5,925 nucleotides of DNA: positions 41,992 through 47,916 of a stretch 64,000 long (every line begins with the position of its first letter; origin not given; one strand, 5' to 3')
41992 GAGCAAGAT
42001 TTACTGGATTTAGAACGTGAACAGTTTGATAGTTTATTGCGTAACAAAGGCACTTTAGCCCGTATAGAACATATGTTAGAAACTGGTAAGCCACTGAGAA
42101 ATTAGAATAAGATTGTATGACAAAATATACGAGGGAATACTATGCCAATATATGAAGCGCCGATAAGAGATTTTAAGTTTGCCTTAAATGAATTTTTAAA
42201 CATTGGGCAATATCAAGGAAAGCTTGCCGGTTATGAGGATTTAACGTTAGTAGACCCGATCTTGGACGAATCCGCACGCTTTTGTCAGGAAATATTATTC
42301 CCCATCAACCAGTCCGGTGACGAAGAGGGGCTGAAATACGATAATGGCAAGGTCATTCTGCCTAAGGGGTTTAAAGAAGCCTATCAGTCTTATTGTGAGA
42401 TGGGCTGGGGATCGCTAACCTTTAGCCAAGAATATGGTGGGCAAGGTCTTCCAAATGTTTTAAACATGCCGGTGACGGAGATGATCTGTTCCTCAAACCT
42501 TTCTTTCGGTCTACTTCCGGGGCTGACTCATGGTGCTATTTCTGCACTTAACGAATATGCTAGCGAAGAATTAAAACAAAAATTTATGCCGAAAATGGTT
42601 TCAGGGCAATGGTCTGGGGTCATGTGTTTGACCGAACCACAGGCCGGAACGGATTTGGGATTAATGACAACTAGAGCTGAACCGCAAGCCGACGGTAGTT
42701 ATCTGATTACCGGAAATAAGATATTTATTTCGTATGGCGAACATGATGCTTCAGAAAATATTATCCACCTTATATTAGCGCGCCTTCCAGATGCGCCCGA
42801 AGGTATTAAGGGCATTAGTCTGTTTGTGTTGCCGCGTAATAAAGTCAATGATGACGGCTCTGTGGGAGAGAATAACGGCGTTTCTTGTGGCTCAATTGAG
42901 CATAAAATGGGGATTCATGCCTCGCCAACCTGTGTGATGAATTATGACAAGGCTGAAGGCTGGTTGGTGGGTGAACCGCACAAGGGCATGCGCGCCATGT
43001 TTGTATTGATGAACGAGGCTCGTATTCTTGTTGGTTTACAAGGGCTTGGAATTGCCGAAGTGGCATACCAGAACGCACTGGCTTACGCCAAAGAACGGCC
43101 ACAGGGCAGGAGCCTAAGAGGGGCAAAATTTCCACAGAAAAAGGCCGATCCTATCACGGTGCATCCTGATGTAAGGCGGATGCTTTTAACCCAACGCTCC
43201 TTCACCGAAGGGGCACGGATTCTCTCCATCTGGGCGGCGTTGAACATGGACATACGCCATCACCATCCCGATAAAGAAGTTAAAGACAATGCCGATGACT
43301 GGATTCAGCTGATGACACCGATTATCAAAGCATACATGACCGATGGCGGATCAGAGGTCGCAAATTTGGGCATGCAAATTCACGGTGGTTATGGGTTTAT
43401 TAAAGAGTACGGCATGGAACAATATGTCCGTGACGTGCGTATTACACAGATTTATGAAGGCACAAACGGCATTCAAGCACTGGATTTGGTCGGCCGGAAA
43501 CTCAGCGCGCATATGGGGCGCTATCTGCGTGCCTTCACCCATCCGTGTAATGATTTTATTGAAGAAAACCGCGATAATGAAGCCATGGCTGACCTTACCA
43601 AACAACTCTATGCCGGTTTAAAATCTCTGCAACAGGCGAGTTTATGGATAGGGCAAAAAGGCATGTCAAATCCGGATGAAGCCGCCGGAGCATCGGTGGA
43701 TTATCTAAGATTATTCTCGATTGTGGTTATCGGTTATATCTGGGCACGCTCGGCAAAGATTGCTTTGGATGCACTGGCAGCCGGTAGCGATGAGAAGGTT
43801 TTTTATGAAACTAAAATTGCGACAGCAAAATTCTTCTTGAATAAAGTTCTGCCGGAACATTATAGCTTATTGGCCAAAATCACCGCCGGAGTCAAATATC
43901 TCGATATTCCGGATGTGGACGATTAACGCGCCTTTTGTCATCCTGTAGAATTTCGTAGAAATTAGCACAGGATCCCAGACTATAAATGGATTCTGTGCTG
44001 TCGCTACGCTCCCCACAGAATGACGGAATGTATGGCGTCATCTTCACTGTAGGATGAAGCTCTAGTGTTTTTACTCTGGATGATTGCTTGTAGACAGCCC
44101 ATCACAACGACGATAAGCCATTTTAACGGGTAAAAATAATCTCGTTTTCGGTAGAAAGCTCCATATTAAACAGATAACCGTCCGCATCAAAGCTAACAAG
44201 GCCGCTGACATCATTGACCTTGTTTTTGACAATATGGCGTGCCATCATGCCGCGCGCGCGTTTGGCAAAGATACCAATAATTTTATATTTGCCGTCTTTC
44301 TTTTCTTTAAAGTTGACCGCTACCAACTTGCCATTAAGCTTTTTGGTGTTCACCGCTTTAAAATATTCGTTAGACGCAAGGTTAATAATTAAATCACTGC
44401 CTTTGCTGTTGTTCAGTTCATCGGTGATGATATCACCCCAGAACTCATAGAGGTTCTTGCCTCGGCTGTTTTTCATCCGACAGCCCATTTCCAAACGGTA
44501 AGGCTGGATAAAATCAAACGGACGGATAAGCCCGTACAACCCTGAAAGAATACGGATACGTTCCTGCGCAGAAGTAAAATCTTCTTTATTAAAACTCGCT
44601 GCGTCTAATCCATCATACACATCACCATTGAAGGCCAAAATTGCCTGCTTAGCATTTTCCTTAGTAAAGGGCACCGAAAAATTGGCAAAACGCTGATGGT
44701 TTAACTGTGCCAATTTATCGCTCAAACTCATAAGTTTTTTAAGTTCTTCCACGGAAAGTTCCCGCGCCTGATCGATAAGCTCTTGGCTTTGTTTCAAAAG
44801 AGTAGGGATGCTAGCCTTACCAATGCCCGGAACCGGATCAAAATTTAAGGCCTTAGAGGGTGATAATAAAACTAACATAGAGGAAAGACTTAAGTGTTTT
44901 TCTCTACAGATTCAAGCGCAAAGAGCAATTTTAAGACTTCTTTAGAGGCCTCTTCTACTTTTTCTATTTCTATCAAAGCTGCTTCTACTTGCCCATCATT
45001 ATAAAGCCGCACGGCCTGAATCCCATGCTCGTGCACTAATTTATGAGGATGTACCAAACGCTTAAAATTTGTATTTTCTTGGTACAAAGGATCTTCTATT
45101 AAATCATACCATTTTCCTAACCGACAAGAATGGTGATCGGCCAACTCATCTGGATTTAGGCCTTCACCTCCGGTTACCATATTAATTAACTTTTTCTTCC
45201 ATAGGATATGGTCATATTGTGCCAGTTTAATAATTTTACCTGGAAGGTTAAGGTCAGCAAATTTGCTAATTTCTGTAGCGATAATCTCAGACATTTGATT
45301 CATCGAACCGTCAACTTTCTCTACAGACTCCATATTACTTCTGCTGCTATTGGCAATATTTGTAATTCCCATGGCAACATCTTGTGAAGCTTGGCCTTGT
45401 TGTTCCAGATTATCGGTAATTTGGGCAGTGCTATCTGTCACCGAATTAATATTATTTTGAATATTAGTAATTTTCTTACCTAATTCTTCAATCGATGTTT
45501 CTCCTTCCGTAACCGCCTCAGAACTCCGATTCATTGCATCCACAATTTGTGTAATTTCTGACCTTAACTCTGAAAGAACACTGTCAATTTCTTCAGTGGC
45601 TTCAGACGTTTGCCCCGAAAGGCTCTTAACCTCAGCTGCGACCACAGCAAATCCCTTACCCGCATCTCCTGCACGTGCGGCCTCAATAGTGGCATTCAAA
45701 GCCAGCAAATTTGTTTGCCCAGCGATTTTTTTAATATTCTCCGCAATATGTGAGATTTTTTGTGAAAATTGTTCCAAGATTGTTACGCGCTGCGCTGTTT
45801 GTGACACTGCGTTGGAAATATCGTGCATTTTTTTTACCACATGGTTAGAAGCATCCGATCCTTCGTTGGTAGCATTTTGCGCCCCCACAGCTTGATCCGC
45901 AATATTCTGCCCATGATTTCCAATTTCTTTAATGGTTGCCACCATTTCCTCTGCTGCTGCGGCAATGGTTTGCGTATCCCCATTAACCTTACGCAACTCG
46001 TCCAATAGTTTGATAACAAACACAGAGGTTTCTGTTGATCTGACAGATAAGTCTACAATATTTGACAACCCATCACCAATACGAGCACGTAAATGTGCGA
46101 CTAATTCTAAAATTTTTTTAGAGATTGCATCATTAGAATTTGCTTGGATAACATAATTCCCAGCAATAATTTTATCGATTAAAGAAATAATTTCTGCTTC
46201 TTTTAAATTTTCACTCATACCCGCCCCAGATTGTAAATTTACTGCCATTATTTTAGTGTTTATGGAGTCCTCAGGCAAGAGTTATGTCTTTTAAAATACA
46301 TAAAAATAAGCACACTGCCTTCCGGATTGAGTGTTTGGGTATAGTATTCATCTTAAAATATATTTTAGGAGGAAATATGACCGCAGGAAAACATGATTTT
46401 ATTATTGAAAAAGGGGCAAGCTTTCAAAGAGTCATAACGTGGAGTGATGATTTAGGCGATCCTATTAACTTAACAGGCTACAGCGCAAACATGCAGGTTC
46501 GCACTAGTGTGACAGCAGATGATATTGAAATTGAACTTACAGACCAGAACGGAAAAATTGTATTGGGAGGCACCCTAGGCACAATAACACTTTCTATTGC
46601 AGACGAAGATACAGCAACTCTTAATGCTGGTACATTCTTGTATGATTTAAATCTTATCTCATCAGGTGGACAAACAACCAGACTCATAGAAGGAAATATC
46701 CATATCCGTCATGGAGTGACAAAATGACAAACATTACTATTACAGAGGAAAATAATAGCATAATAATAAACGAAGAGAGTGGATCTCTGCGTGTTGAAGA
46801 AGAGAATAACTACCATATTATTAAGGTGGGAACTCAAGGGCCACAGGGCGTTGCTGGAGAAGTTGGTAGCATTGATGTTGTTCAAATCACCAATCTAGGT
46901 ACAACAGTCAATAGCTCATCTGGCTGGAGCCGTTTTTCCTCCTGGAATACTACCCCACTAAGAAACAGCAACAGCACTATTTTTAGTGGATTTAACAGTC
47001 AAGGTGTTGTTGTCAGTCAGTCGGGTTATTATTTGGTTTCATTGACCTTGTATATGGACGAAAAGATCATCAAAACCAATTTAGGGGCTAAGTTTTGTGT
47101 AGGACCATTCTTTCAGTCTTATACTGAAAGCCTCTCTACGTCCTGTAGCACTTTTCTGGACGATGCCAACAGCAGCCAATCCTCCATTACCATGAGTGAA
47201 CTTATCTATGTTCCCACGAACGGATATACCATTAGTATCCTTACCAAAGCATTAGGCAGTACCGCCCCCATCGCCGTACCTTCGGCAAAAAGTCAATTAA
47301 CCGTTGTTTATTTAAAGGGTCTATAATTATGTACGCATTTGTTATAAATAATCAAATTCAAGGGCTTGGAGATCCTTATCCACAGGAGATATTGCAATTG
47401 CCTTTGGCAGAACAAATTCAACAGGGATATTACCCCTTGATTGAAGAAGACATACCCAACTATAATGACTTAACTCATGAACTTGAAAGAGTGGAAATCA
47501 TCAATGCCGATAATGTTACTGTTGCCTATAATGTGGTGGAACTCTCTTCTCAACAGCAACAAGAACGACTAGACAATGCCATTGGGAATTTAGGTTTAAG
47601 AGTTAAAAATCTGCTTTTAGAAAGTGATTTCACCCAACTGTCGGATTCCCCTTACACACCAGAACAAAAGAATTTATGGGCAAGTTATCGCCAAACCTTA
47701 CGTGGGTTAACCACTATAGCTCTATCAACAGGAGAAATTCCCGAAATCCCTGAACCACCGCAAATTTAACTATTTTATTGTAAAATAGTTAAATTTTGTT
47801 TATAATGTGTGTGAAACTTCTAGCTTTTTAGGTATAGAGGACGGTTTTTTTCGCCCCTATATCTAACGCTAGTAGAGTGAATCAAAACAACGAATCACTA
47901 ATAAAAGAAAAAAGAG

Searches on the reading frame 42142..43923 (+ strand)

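Call 29: search_protein_families(library=pfam, proteins=[window:42142-43923:+], max_evalue=0.001)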
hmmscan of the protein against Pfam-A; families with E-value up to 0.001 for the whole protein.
window:42142-43923:+ (594 aa): 5 families
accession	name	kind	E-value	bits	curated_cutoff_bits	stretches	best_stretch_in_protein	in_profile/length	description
PF12806.12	Acyl-CoA_dh_C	-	8e-32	110.4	30.3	1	468-584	4-117/124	Acetyl-CoA dehydrogenase C-terminal like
PF00441.29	Acyl-CoA_dh_1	-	4.3e-22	79.3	22.4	1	281-449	2-145/150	Acyl-CoA dehydrogenase, C-terminal domain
PF02771.21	Acyl-CoA_dh_N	-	4.2e-14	53.3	22.9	1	42-156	9-113/113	Acyl-CoA dehydrogenase, N-terminal domain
PF02770.24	Acyl-CoA_dh_M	-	2.6e-13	50.4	33.3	1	161-270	2-96/97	Acyl-CoA dehydrogenase, middle domain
PF08028.16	Acyl-CoA_dh_2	-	1.9e-06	28.7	22.7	1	296-442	2-133/134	Acyl-CoA dehydrogenase, C-terminal domain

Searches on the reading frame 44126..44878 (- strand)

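Call 28: search_protein_families(library=pfam, proteins=[window:44126-44878:-], max_evalue=0.001)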
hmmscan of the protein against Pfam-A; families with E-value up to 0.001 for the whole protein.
window:44126-44878:- (251 aa): 2 families
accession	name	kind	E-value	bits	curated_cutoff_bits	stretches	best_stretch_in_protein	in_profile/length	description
PF03883.20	H2O2_YaaD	-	5.1e-89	298.3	29.6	1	1-240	1-235/236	Peroxide stress protein YaaA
PF21818.3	DUF6884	-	2e-06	28.4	30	1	102-189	34-120/135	Family of unknown function (DUF6884)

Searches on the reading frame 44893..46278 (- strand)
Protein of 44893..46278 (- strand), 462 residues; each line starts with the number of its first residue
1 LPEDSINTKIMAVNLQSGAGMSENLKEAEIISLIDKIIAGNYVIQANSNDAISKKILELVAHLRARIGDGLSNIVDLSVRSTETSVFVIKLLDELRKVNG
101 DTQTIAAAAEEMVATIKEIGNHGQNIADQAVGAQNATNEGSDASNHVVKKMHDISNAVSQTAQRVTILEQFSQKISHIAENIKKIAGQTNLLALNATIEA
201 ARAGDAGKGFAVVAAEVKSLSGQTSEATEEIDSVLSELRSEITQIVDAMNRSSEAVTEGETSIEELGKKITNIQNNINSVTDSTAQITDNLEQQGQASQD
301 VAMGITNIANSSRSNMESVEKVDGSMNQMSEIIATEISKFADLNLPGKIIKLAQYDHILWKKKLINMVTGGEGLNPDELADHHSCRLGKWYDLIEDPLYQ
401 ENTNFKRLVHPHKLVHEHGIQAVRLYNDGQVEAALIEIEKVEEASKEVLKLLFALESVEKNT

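Call 28: search_protein_families(library=pfam, proteins=[window:44893-46278:-], max_evalue=0.001)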
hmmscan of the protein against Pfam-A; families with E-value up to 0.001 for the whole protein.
window:44893-46278:- (462 aa): 5 families
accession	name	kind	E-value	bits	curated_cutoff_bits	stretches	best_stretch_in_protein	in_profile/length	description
PF00015.26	MCPsignal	-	3.8e-35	121.7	34.6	1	128-310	2-170/172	Methyl-accepting chemotaxis protein (MCP) signalling domain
PF13682.11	CZB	-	1.9e-15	57.4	29.4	1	357-423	1-64/64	Chemoreceptor zinc-binding domain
PF07889.17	DUF1664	-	3e-05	24.5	34.6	0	216-292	42-118/124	Protein of unknown function (DUF1664)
PF04108.17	ATG17_like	-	4.8e-05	23.4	43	0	214-356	118-274/355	Autophagy protein ATG17-like domain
PF08614.16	ATG16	-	0.00029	21.5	33.7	1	151-301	17-149/200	Autophagy protein 16 (ATG16)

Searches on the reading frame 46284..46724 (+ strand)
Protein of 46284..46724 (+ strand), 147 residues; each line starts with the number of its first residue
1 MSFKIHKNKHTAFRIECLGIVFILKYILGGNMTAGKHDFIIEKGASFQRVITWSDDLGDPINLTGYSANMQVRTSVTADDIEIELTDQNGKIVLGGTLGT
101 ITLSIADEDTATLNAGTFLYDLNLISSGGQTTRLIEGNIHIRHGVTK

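Call 28: search_protein_families(library=pfam, proteins=[window:46284-46724:+], max_evalue=0.001)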
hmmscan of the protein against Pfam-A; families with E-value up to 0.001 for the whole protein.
window:46284-46724:+ (147 aa): 0 families

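Call 65: search_protein_families(library=phrogs, proteins=[window:46284-46724:+], max_evalue=0.01)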
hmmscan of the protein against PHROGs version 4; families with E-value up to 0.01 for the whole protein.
window:46284-46724:+ (147 aa): 4 families
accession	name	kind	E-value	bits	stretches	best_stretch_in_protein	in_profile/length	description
phrog_1084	-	unknown function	3e-27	96.1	1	32-147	3-116/123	unknown function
phrog_3304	-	tail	3.9e-11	44.1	1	39-146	9-113/177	L-shaped tail fiber protein assembly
phrog_4456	-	unknown function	0.00015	22.5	1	76-131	49-102/126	-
phrog_15373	-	tail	0.0032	17.8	0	60-141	46-139/260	L-shaped tail fiber protein assembly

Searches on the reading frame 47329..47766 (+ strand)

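Call 28: search_protein_families(library=pfam, proteins=[window:47329-47766:+], max_evalue=0.001)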
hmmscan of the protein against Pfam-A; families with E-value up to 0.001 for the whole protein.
window:47329-47766:+ (146 aa): 1 family
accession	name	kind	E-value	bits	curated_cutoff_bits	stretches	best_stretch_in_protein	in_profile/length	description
PF16778.10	Phage_tail_APC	-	1.9e-07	31.3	26.6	1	94-127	10-43/60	Phage tail assembly chaperone protein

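Call 65: search_protein_families(library=phrogs, proteins=[window:47329-47766:+], max_evalue=0.01)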
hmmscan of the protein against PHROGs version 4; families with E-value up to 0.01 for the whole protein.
window:47329-47766:+ (146 aa): 3 families
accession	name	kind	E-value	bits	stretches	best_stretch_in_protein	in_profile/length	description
phrog_8716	-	tail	1.9e-05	25.9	1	65-144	56-144/152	tail fiber protein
phrog_4912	-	tail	0.00042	21.1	1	86-129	144-187/226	tail fiber assembly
phrog_4697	-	tail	0.00081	19.8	1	82-130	142-191/314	tail assembly chaperone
